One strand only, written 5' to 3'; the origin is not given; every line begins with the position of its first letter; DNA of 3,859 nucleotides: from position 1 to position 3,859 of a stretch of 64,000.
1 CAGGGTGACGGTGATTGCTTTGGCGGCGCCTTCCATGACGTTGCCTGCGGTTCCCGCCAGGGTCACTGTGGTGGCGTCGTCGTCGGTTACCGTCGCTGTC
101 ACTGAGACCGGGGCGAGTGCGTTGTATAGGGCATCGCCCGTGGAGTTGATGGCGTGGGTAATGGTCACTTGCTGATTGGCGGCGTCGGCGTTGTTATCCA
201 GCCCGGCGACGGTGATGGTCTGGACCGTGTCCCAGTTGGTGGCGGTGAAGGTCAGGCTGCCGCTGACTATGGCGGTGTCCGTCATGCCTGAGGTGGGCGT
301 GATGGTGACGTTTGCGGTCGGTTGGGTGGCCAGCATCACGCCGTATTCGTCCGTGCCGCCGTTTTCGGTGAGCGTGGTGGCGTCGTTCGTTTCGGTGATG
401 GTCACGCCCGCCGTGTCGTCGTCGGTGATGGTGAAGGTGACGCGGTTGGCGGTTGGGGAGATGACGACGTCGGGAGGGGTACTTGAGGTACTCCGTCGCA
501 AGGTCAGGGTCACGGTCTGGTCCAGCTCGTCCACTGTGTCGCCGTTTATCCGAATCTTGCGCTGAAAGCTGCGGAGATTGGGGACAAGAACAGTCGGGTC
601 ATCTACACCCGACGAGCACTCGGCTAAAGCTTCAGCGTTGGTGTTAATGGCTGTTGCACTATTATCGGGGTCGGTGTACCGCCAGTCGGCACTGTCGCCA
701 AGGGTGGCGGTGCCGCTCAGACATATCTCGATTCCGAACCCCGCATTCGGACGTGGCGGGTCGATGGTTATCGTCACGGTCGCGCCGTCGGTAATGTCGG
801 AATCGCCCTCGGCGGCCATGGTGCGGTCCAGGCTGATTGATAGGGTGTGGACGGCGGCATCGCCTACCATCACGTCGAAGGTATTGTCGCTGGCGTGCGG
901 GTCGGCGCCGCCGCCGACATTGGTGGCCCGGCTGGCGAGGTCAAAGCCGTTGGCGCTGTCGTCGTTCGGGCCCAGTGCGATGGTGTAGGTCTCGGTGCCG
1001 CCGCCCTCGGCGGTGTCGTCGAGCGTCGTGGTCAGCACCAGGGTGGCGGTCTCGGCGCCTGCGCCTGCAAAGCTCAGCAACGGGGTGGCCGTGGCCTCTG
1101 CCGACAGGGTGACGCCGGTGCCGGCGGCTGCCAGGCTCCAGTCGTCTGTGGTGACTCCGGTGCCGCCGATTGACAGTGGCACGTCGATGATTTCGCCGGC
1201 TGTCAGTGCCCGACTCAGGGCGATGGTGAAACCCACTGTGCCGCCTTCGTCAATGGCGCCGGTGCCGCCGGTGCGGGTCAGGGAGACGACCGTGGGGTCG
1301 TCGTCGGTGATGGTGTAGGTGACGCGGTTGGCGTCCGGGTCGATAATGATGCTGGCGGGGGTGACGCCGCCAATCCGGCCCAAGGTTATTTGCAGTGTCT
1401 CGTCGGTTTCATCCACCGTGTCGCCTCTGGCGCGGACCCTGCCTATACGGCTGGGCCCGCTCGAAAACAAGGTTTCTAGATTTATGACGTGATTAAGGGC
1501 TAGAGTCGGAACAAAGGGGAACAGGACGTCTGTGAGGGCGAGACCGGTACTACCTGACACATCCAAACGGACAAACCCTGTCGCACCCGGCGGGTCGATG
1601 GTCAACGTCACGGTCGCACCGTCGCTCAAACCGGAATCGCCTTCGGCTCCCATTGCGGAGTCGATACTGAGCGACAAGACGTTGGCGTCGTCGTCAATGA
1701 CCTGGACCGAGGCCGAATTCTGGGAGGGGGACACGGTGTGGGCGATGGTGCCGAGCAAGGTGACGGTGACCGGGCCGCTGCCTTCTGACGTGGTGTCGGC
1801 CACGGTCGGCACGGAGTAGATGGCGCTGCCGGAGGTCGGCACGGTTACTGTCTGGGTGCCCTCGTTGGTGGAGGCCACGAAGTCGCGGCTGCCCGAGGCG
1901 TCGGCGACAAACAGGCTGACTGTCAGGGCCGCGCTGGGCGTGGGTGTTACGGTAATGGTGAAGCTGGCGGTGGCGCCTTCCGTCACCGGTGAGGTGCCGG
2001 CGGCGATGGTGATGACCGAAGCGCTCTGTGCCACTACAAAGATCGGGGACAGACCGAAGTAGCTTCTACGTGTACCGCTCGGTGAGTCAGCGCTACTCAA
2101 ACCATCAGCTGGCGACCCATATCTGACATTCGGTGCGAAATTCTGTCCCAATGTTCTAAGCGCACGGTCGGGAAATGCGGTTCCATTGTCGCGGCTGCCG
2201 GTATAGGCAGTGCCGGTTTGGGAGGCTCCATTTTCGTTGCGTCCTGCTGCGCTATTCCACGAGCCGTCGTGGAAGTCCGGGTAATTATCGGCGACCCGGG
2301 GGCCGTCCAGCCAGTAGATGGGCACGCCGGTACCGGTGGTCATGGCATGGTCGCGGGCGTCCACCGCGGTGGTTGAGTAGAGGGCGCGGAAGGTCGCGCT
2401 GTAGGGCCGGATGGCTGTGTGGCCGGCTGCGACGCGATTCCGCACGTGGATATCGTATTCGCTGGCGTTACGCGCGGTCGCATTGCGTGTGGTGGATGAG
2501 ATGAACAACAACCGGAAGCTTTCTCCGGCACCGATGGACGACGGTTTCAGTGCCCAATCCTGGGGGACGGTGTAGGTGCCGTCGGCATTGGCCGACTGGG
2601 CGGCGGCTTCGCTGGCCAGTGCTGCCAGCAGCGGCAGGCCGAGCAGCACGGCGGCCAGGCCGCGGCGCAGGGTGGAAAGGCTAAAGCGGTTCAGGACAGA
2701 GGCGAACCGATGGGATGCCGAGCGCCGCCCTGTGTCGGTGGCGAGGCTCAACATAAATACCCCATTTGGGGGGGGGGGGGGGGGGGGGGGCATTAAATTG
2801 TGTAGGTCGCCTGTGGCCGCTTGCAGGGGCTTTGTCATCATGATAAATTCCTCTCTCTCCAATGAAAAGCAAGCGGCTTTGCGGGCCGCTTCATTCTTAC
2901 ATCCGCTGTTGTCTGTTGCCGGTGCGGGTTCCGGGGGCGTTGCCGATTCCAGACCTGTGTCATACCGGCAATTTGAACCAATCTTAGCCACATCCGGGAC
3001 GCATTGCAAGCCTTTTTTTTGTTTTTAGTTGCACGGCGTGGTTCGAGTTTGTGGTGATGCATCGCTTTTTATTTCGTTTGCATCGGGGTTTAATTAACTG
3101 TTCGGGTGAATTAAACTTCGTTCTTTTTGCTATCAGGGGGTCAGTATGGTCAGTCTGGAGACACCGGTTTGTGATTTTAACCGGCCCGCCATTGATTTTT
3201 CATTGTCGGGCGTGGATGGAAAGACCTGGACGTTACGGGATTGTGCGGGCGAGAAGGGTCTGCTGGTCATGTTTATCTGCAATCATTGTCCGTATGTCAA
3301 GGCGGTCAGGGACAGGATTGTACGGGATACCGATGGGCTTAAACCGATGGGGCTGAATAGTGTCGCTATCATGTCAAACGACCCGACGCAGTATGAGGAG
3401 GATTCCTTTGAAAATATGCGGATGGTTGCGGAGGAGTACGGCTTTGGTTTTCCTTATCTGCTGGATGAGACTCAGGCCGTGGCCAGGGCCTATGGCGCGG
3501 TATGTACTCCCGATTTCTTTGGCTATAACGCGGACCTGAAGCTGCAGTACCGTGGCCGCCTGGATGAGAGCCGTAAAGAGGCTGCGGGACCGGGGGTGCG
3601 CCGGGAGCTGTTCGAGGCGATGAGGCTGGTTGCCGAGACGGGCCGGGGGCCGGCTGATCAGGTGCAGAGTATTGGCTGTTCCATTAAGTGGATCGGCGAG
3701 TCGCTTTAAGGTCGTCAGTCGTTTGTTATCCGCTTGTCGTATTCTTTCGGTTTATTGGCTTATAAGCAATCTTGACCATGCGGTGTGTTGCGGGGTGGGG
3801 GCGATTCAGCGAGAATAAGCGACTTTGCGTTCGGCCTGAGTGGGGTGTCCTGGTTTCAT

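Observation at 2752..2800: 23-nt homopolymeric C tract in the promoter/5'UTR of a giant adhesin gene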

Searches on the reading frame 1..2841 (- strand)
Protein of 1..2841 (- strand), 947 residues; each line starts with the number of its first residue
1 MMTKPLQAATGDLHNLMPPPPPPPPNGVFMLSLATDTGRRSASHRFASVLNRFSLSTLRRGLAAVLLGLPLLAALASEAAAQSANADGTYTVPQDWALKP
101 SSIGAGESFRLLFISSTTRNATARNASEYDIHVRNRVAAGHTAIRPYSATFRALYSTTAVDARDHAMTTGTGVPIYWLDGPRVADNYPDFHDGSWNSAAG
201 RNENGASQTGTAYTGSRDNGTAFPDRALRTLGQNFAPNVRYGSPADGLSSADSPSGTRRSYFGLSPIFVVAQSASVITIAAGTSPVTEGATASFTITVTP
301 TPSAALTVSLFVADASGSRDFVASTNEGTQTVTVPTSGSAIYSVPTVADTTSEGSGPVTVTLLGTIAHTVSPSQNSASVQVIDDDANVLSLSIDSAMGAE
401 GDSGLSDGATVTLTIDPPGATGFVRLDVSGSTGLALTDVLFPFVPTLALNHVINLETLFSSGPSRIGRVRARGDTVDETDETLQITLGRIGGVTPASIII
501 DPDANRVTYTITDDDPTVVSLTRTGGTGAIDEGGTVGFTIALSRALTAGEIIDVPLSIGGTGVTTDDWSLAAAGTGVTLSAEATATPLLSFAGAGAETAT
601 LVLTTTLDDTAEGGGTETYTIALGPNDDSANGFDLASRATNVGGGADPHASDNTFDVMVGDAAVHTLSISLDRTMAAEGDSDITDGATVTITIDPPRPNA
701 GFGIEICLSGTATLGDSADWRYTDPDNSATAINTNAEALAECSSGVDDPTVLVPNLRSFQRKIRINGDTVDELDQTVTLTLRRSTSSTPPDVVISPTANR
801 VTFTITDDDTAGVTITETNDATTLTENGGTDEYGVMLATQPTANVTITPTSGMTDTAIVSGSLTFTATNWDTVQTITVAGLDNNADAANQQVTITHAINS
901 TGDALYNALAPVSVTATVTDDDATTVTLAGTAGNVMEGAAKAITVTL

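Call 16: search_protein_families(library=pfam, proteins=[window:1-2841:-], max_evalue=0.01)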
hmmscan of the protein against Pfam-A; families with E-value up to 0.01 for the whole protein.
window:1-2841:- (947 aa): 0 families

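Call 97: search_protein_families(library=pfam, proteins=[window:1-2754:-], max_evalue=5)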
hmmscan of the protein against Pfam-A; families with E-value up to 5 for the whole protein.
window:1-2754:- (918 aa): 2 families
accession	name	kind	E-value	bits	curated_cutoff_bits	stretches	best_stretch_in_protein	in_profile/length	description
PF17373.7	DUF5395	-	0.16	13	25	1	732-755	18-41/81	Family of unknown function (DUF5395)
PF13753.12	SWM_repeat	-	2.5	8.8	27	1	731-756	46-71/86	Putative flagellar system-associated repeat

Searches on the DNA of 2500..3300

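Call 89: search_rna_families(source=window, start=2500, end=3300, threshold=evalue, max_evalue=1)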
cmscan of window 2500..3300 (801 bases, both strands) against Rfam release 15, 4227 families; matches with E-value up to 1: 1.
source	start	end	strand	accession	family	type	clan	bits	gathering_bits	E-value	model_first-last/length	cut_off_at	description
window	3084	3120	+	RF01939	mir-761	Gene; miRNA;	-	19.6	82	0.35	14-52/65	no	mir-761 microRNA precursor family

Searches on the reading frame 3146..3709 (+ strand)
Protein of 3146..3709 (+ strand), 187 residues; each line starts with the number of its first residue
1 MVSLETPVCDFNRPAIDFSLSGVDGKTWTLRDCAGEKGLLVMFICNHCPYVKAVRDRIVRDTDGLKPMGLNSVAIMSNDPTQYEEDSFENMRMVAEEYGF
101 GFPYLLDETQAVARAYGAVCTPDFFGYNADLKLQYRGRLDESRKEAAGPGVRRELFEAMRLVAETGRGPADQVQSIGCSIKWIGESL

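Call 12: find_encoding_contigs(protein=window:3146-3709:+, flank=10000, max_places=10)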
Protein window:3146-3709:+ (187 aa): 1 contig read that carries it; 1 place shown.
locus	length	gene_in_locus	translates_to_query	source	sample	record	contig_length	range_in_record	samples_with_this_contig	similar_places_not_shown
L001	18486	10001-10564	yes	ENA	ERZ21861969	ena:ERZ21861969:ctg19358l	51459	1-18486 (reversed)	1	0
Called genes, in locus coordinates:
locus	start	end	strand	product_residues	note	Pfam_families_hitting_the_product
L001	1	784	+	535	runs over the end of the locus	PF02646:RmuC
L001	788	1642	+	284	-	PF00494:SQS_PSY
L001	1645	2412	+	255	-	PF01925:TauE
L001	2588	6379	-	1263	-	PF17766:fn3_6 (faint)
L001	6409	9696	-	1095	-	-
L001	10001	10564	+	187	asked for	PF00578:AhpC-TSA, PF08534:Redoxin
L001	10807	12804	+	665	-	PF00456:Transketolase_N, PF02779:Transket_pyr, PF02780:Transketolase_C, PF22613:Transketolase_C_1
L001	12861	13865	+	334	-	PF00044:Gp_dh_N, PF02800:Gp_dh_C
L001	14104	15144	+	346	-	PF00162:PGK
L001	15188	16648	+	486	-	PF00224:PK, PF02887:PK_C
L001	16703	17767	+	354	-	PF01116:F_bP_aldolase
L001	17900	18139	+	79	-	PF02463:SMC_N, PF13175:AAA_15, PF13555:AAA_29 (weak), PF13476:AAA_23, PF13304:AAA_21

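Call 16: search_protein_families(library=pfam, proteins=[window:3146-3709:+], max_evalue=0.01)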
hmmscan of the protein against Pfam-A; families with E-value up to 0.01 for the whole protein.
window:3146-3709:+ (187 aa): 3 families
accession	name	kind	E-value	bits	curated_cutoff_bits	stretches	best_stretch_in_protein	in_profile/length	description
PF00578.27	AhpC-TSA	-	4.5e-16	59.3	26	1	13-135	3-123/124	AhpC/TSA family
PF08534.16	Redoxin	-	1.3e-13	51.4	26.6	1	15-143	6-138/148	Redoxin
PF13098.12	Thioredoxin_2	-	3.9e-05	24.4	27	1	36-141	5-97/104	Thioredoxin-like domain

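Call 50: list_cluster_members(proteins=[window:3146-3709:+, P0001, window:3952-5949:+, window:9848-10912:+])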
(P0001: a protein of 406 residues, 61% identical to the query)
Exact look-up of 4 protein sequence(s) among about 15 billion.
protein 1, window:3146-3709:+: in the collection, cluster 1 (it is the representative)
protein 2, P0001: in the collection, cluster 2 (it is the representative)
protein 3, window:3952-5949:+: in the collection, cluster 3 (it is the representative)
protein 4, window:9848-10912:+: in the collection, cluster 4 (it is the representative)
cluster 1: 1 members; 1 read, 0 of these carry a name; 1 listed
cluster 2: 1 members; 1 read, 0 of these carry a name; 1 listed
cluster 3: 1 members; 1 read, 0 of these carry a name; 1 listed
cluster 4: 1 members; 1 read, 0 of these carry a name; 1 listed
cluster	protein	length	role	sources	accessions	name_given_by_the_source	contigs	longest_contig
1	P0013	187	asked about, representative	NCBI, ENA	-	-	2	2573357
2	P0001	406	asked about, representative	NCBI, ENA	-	-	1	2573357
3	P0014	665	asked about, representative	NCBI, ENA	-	-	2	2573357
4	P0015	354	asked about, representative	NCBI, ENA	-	-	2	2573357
